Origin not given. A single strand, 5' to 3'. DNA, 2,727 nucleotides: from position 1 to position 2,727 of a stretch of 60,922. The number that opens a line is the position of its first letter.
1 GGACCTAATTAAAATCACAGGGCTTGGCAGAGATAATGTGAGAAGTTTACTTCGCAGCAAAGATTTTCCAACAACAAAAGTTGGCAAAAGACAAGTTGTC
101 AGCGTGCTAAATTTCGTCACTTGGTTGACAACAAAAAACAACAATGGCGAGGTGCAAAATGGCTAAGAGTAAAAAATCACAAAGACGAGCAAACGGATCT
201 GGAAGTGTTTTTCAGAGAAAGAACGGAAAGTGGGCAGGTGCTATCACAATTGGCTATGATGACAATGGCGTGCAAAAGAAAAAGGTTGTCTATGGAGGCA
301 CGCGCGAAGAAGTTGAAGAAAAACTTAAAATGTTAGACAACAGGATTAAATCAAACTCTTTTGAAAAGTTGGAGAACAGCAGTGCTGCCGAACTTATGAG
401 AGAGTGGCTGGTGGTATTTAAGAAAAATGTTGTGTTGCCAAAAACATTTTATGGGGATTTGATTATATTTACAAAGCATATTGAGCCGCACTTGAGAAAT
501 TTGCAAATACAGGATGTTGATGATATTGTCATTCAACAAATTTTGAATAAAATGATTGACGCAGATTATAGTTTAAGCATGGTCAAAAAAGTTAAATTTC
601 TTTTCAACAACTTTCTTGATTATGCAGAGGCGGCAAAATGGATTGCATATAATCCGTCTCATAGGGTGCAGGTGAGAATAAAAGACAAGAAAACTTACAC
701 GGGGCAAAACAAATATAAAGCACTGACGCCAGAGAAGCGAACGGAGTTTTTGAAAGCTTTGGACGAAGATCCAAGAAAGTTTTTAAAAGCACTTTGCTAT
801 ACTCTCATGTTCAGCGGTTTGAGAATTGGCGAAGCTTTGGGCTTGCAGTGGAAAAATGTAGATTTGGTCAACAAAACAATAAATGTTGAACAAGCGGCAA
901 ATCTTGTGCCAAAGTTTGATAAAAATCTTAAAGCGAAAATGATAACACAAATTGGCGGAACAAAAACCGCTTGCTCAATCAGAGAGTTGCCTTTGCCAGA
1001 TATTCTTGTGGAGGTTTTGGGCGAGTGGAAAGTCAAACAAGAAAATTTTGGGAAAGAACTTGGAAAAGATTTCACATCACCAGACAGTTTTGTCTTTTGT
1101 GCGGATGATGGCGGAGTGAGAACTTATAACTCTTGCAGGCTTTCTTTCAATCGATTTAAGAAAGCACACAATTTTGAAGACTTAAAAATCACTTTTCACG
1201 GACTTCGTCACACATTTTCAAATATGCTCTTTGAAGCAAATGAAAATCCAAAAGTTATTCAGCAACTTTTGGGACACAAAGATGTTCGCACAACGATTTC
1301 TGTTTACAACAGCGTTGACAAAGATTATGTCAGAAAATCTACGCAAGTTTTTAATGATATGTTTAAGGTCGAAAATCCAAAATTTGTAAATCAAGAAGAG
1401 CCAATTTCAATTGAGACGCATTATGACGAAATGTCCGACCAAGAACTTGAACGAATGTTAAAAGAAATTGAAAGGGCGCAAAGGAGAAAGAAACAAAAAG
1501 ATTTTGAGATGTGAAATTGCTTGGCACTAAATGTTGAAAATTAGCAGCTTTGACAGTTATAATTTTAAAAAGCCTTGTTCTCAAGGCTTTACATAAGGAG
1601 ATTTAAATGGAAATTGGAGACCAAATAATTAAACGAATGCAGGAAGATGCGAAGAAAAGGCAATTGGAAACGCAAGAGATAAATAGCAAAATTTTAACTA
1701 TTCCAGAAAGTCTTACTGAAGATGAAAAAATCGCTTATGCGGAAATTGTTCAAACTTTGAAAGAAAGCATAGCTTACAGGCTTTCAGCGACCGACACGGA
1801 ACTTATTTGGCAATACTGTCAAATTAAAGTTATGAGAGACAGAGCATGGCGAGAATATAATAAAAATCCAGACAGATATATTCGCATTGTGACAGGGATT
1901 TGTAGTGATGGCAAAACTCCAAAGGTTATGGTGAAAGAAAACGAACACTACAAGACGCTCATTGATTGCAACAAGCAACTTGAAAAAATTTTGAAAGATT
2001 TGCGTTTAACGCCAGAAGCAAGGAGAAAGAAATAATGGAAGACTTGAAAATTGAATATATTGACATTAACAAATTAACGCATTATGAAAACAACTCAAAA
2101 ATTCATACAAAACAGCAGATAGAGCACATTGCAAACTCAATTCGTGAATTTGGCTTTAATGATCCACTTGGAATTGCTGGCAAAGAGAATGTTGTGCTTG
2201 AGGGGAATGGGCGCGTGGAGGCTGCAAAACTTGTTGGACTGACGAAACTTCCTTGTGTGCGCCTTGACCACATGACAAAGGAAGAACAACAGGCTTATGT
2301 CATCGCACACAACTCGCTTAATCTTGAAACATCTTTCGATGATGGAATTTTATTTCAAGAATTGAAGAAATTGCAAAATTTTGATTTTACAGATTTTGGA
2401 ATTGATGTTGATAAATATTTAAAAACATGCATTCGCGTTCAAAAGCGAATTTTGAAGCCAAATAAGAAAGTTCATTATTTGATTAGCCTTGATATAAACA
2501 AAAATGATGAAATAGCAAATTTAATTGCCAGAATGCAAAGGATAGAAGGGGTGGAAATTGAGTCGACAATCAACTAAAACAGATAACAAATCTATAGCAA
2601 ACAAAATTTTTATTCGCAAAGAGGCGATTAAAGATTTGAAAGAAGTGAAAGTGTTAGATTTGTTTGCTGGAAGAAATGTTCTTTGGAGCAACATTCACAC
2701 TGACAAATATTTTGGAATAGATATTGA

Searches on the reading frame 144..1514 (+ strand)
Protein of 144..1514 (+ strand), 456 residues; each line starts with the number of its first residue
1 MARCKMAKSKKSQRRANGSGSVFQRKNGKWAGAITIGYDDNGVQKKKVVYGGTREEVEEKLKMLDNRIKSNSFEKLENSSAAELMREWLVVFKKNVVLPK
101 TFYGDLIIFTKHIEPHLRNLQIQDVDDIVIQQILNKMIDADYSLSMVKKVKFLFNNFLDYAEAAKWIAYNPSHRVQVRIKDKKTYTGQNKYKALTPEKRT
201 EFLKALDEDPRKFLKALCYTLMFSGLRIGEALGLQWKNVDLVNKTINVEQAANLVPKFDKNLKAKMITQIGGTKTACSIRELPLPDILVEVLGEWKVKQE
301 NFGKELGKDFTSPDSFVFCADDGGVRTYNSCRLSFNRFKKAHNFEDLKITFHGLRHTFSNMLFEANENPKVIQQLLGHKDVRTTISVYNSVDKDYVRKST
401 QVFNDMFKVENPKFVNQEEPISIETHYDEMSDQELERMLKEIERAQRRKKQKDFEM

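Call 12: search_protein_families(library=pfam, proteins=[window:144-1514:+], max_evalue=0.01)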
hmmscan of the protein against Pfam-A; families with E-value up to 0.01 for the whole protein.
window:144-1514:+ (456 aa): 3 families
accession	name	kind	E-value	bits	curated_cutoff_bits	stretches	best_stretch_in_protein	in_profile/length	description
PF00589.27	Phage_integrase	-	3.4e-25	89.2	27.1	1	194-393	3-170/172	Phage integrase family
PF14659.12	Phage_int_SAM_3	-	1.1e-08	35.6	22.6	1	83-137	4-57/58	Phage integrase, N-terminal SAM-like domain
PF22022.2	Phage_int_M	-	0.0001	22.9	27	1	84-175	4-93/96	Phage integrase central domain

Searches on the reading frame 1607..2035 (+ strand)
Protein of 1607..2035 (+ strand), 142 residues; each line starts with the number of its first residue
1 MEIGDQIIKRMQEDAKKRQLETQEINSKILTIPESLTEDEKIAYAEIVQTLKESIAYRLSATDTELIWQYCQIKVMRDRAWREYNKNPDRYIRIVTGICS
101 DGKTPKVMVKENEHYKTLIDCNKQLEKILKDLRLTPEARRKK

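Call 12: search_protein_families(library=pfam, proteins=[window:1607-2035:+], max_evalue=0.01)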
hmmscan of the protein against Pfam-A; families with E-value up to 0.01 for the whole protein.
window:1607-2035:+ (142 aa): 1 family
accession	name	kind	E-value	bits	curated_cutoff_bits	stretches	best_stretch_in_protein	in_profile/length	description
PF05119.17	Terminase_4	-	1.2e-06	29.2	24.7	1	44-141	5-90/98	Phage terminase, small subunit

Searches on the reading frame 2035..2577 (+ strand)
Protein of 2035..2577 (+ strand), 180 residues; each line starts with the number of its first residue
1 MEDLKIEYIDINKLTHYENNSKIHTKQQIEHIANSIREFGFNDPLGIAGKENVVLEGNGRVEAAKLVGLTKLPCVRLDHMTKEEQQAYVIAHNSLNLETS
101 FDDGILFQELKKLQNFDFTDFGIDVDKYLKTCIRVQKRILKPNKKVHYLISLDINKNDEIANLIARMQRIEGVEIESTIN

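Call 12: search_protein_families(library=pfam, proteins=[window:2035-2577:+], max_evalue=0.01)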
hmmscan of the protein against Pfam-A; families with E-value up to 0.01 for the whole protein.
window:2035-2577:+ (180 aa): 1 family
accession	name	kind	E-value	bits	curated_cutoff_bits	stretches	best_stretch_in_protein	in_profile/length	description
PF02195.25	ParB_N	-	0.00056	20.3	26.3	1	7-76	4-77/95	ParB N-terminal domain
